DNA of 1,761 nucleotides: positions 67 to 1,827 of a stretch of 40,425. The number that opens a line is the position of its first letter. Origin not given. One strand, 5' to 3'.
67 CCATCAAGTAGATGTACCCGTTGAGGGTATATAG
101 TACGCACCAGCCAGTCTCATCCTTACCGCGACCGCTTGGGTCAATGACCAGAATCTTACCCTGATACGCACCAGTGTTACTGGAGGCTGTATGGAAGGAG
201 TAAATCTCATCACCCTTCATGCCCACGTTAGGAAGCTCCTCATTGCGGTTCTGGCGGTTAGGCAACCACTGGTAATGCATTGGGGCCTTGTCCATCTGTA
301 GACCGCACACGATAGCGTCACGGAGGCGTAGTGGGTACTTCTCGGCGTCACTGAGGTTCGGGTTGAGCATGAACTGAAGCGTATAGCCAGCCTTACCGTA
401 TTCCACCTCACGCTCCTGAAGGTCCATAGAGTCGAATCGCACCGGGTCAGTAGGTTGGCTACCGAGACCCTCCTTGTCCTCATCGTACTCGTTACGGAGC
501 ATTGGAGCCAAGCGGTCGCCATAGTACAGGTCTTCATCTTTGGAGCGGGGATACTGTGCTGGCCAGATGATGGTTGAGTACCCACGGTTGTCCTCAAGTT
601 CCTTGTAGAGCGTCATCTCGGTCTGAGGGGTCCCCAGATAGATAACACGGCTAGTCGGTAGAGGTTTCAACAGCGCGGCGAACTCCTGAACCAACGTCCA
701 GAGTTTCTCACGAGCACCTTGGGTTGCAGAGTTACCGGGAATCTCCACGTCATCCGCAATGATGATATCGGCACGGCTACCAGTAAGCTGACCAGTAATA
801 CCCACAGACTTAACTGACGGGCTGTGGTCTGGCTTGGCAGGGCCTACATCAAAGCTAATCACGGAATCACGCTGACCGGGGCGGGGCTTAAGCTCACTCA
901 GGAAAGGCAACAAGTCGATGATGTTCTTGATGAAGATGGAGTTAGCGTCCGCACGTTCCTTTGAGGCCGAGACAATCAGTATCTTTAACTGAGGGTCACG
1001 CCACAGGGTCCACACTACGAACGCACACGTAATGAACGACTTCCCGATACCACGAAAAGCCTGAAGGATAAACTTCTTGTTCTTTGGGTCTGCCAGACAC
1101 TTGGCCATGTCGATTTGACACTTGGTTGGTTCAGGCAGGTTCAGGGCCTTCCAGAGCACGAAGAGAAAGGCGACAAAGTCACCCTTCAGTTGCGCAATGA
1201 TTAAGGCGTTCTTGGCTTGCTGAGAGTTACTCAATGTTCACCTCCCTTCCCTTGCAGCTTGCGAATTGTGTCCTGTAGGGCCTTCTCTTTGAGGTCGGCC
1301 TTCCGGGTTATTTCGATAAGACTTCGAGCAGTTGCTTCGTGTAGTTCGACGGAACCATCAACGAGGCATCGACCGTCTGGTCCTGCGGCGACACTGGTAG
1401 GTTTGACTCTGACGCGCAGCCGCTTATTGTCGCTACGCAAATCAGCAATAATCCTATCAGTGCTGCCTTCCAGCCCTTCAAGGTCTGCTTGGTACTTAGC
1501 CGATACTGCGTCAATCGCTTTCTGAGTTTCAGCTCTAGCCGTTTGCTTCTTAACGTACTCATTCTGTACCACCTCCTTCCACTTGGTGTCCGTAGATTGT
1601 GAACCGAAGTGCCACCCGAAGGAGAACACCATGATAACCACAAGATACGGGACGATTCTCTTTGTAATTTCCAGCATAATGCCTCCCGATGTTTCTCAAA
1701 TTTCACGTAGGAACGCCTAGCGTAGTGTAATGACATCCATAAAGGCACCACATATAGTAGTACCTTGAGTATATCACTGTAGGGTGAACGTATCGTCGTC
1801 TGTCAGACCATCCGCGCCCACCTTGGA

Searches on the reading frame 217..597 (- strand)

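Call 81: search_protein_families(library=phrogs, proteins=[window:217-597:-], max_evalue=0.00001)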
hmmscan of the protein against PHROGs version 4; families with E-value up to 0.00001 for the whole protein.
window:217-597:- (126 aa): 2 families
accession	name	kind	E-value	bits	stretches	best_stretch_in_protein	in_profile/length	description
phrog_23017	-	unknown function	2.3e-61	206.5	1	6-126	2-122/122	-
phrog_8982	-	unknown function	1.1e-25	90.4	1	6-81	2-77/77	-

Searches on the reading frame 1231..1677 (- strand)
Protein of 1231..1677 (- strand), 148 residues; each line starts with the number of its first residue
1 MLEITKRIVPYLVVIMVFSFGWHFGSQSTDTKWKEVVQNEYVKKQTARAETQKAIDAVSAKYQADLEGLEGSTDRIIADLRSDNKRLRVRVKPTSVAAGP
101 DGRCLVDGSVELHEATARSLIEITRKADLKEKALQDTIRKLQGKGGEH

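Call 81: search_protein_families(library=phrogs, proteins=[window:1231-1677:-], max_evalue=0.00001)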
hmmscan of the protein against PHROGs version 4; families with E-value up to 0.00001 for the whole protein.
window:1231-1677:- (148 aa): 2 families
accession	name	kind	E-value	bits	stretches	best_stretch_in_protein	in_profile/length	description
phrog_1327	-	lysis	4.5e-63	212.8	1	1-146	1-156/158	Rz-like spanin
phrog_2466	-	lysis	1.9e-11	45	1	36-142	51-167/172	Rz-like spanin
